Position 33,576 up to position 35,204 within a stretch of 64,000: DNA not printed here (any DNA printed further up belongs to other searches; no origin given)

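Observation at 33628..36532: HAO-family octaheme cytochrome plus membrane hexaheme partner, placed between the ROS cluster and a sigma54 two-component system; weak sigma54-like element upstream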

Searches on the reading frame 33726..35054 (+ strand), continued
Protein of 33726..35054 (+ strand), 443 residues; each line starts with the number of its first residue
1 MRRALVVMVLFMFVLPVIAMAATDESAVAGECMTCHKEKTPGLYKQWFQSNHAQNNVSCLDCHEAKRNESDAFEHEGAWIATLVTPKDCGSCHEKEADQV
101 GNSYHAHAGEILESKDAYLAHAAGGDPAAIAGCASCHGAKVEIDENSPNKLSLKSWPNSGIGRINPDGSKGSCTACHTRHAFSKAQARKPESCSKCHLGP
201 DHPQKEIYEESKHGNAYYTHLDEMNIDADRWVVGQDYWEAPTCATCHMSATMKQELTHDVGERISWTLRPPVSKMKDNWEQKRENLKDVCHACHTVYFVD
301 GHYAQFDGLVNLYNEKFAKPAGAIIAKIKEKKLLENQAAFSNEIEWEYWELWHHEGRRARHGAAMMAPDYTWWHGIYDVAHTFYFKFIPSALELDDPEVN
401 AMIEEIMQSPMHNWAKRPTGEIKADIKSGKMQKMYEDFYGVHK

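Call 17: search_solved_structures(query=A1, max_evalue=0.001, show_alignments=5)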
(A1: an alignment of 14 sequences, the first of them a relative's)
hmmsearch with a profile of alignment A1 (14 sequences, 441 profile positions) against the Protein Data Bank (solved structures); distinct sequences matched with E-value up to 0.001: 9.
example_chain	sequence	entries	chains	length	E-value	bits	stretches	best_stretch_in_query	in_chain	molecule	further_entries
4qo5_A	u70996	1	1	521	2.1e-57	198.3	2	55-252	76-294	Hypothetical multiheme protein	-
4fas_A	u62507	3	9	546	1.4e-25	93.5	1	168-329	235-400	Hydroxylamine oxidoreductase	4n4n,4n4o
1fgj_A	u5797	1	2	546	1.4e-25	93.4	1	168-329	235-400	HYDROXYLAMINE OXIDOREDUCTASE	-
6m0p_A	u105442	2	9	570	1.6e-25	93.2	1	168-329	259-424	Aerobic hydroxylamine oxidoreductase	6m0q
6t5e_A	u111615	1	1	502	1.9e-23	86.3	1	171-324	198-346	Hydroxylamine oxidoreductase-like protein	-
4n4j_A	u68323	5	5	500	5.7e-23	84.8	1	171-324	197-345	hydroxylamine oxidoreductase | Similar to hydroxylamine oxidoreductase hao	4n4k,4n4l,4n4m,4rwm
6h5l_A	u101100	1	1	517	4.5e-22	81.8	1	170-259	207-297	Similar to hydroxylamine oxidoreductase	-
6hif_G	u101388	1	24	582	7.8e-16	61.3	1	171-311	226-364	Hydrazine dehydrogenase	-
3ubr_A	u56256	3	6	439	0.00032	23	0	43-97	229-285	Cytochrome c-552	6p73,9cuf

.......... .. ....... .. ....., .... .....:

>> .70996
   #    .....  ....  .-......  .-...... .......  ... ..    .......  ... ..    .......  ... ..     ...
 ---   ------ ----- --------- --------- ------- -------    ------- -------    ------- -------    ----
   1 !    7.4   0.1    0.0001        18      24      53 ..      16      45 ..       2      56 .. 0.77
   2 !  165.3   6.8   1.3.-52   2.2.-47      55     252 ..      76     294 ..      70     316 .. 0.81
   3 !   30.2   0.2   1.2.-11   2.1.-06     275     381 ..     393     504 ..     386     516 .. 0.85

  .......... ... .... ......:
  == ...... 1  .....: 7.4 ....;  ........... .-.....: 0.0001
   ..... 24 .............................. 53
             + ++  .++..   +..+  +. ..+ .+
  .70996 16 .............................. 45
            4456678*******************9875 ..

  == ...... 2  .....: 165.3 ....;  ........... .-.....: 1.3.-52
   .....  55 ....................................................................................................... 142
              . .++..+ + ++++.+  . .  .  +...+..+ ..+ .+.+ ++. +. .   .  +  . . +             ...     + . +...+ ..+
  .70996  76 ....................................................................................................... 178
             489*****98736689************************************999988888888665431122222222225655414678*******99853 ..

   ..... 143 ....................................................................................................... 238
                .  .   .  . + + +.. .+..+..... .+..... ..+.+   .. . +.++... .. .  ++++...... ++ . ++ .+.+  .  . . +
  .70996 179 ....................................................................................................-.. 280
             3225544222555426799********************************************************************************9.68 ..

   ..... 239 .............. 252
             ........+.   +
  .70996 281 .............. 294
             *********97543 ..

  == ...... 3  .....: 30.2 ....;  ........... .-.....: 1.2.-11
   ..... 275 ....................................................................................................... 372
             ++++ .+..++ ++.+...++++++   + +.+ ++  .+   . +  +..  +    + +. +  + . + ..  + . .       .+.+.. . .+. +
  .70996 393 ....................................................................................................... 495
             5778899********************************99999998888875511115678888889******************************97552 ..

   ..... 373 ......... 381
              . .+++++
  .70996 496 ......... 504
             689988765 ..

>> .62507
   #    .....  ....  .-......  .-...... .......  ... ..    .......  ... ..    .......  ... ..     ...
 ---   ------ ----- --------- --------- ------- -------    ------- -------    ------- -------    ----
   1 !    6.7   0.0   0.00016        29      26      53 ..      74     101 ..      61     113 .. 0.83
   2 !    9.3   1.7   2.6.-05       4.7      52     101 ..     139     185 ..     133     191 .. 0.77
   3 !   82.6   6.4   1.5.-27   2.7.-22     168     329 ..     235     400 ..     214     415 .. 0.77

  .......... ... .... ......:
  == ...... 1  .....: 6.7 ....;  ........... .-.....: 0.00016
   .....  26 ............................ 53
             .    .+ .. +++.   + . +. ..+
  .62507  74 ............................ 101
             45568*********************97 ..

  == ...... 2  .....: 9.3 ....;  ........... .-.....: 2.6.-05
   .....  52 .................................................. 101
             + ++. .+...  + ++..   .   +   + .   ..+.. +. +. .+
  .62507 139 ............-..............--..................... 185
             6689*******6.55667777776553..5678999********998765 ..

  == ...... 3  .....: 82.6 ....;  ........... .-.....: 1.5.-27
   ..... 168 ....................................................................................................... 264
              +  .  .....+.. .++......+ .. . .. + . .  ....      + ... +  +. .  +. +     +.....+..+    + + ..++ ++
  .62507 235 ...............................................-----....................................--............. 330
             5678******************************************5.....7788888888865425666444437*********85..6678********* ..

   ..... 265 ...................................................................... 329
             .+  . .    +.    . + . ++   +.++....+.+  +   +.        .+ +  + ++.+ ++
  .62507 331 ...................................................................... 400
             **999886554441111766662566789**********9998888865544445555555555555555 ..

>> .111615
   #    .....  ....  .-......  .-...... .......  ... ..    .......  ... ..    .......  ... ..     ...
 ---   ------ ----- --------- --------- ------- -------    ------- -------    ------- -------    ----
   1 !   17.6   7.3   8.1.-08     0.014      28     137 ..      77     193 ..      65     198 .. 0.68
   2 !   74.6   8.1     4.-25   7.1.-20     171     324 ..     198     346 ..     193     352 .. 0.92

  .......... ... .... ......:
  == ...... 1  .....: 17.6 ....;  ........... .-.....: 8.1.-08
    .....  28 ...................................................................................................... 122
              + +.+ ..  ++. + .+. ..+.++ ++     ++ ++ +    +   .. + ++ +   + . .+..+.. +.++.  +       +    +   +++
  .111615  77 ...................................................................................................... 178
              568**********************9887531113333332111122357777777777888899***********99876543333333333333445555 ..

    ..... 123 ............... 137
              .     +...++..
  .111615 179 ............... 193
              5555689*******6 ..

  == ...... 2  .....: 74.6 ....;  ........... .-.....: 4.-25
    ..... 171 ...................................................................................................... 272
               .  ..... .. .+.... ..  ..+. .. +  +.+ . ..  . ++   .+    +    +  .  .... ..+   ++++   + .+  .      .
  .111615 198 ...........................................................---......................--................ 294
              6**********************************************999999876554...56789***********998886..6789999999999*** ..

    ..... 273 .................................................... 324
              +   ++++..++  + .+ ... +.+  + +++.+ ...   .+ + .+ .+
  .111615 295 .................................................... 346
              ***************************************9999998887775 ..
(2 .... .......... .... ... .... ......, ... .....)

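Call 23: find_related_loci(query=A1, collection=genome_contigs, flank=8000)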
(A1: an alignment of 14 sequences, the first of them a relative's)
Query A1 (443 aa) in genome_contigs; peptide patterns used: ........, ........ (x = any residue, [..] = any of these).
600 stretches matched a pattern (row limit reached: there are more); 569 encode a relative of the query (tblastn E <= 1e-3); the best 80 are kept; 80 distinct loci.
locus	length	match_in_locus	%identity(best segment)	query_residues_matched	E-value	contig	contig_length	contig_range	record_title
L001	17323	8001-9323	69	1-439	0e+0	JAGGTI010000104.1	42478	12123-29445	MAG: Candidatus Zixiibacteriota bacterium isolate AUK044 PB_MANV_044_c_000000000023, whole genome shotgun sequence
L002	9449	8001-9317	70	1-441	0e+0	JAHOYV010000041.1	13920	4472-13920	MAG: Gemmatimonadales bacterium isolate CORE_19_RING_Bin_00004 c_000000000499, whole genome shotgun sequence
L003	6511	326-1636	69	1-439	0e+0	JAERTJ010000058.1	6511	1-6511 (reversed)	MAG: Candidatus Neomarinimicrobiota bacterium isolate BH29 c_000000002310, whole genome shotgun sequence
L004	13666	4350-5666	70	1-441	0e+0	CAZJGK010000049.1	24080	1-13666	MAG TPA_asm: uncultured Fibrobacteraceae bacterium isolate binchicken_co150_663 genome assembly, contig: NODE_4453_lengt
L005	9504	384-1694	68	1-439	0e+0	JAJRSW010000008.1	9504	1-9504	MAG: Candidatus Neomarinimicrobiota bacterium isolate Dive96_bin1.149 k141_460801, whole genome shotgun sequence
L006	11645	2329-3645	70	6-439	0e+0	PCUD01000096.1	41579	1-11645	MAG: Ignavibacteriales bacterium CG18_big_fil_WC_8_21_14_2_50_31_20 CG18_scaffold_303_c, whole genome shotgun sequence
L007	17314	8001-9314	67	1-439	0e+0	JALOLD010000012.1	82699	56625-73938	MAG: Thermoanaerobaculales bacterium isolate Prado016 scaffold_57, whole genome shotgun sequence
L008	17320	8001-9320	71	1-441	0e+0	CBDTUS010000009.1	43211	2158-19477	MAG TPA_asm: uncultured bacterium isolate SRR7614711_binner13_Refined_44 genome assembly, contig: ERZ23877654.71, whole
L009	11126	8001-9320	67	1-439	0e+0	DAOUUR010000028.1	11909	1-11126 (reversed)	MAG TPA_asm: bacterium isolate CSMAG_828 CSMAG_828_k141_1245400_length_11909_cov_6.0000, whole genome shotgun sequence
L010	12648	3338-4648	65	2-439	0e+0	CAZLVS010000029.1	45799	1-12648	MAG TPA_asm: uncultured Ignavibacteria bacterium isolate binchicken_co17_427 genome assembly, contig: NODE_2403_length_4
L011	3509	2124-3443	65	1-439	0e+0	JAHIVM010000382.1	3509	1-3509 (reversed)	MAG: Candidatus Zixiibacteriota bacterium isolate MM_PC_MetaG.mb.8 MM_PC_MetaG.mb.8_k141_1308939, whole genome shotgun s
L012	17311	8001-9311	68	5-439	0e+0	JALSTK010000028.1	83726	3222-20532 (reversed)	MAG: Calditrichia bacterium isolate 356-308_metabat2_scaf2bin.103 356-308_scaffold_140_c1, whole genome shotgun sequence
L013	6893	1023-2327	66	6-439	0e+0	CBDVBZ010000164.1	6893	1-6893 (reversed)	MAG TPA_asm: uncultured bacterium isolate SRR22302364_binner13_Refined_9 genome assembly, contig: ERZ25073603.7367, whol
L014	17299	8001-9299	67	3-435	0e+0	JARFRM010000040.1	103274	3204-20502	MAG: Thermoanaerobaculales bacterium isolate MAG_Ve_Sed_50 k141_4452722, whole genome shotgun sequence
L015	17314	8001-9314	66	1-439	0e+0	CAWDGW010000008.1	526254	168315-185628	MAG: uncultured Holophagae bacterium isolate MFD03804.bin.1.132 genome assembly, contig: contig_46243, whole genome shot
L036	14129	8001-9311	52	5-440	2e-151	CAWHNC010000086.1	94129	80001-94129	MAG: Nitrospirota bacterium isolate MFD04752.bin.1.93 genome assembly, contig: contig_43731, whole genome shotgun sequen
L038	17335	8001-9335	51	1-440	8e-151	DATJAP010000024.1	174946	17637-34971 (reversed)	MAG TPA_asm: Nitrospirota bacterium isolate SMAG_U15330 k141_4624555, whole genome shotgun sequence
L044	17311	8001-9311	51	5-440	2e-147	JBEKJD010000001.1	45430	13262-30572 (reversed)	MAG: Dissulfurispiraceae bacterium isolate SPRUCE 315 SPRUCE_315_1, whole genome shotgun sequence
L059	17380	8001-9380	48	2-440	3e-144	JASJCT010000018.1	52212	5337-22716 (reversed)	MAG: Myxococcota bacterium isolate MO_167.B37 MO_167.c_233, whole genome shotgun sequence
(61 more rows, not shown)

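Call 31: search_protein_representatives(alignment_id=A1)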
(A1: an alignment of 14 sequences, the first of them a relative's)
Query: 14 sequences, 441 profile positions. Proteins with E-value up to 0.001 (for the whole library): 2124; up to 1e-10: 1138; up to 1e-30: 324. The best 150 are listed.
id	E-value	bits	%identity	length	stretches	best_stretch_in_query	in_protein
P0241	9.2e-158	542.3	-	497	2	29-287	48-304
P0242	2.0e-146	504.9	-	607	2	27-277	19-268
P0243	1.6e-145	502.0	-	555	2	144-419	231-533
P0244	4.4e-143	493.9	-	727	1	22-413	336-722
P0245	3.9e-142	490.8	-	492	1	25-431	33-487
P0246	4.0e-142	490.7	-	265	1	1-262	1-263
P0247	1.5e-141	488.8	-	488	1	25-427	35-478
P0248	9.1e-139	479.7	-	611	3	149-329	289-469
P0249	1.0e-136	472.9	-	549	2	26-275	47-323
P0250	1.8e-136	472.1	-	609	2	3-273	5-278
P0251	3.4e-135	467.9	-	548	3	145-277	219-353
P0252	9.4e-134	463.1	-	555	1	26-415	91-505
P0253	1.6e-130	452.5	-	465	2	30-274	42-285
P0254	3.1e-119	415.3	-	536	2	69-406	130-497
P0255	1.5e-116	406.5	-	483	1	28-423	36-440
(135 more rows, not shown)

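Call 55: find_encoding_contigs(protein=P0001, flank=10000, max_places=3)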
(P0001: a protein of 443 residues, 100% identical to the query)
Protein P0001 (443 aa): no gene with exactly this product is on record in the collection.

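Call 56: find_encoding_contigs(protein=P0002, flank=10000, max_places=2)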
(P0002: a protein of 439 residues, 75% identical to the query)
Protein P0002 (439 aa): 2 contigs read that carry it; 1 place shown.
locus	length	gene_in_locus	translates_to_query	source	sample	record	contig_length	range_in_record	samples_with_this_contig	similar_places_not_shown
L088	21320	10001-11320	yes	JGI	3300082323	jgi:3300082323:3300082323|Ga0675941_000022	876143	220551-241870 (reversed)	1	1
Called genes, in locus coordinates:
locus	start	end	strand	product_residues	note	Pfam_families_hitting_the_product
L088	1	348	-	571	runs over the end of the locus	PF05157:MshEN, PF00437:T2SSE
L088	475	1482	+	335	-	PF03060:NMO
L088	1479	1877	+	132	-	-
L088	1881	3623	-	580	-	PF01343:Peptidase_S49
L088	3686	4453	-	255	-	PF02578:Cu-oxidase_4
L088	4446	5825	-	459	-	PF01225:Mur_ligase, PF08245:Mur_ligase_M, PF02875:Mur_ligase_C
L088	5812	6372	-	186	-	PF03734:YkuD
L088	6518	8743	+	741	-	PF01515:PTA_PTB, PF00871:Acetate_kinase, PF01869:BcrAD_BadFG (weak)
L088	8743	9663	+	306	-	PF01515:PTA_PTB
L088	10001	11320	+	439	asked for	PF13435:Cytochrome_C554 (faint), PF09699:Paired_CXXCH_1 (faint), PF14522:Cytochrome_C7 (faint), PF14537:Cytochrom_c3_2 (faint), PF13447:Multi-haem_cyto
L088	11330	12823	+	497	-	PF03264:Cytochrom_NNT (weak)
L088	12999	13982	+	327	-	PF08668:HDOD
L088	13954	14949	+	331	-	PF08668:HDOD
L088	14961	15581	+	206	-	PF03009:GDPD, PF13653:GDPD_2 (faint), PF03009:GDPD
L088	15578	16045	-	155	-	PF25084:LbH_EIF2B (weak), PF25087:GMPPB_C (faint), PF00132:Hexapep (weak), PF14602:Hexapep_2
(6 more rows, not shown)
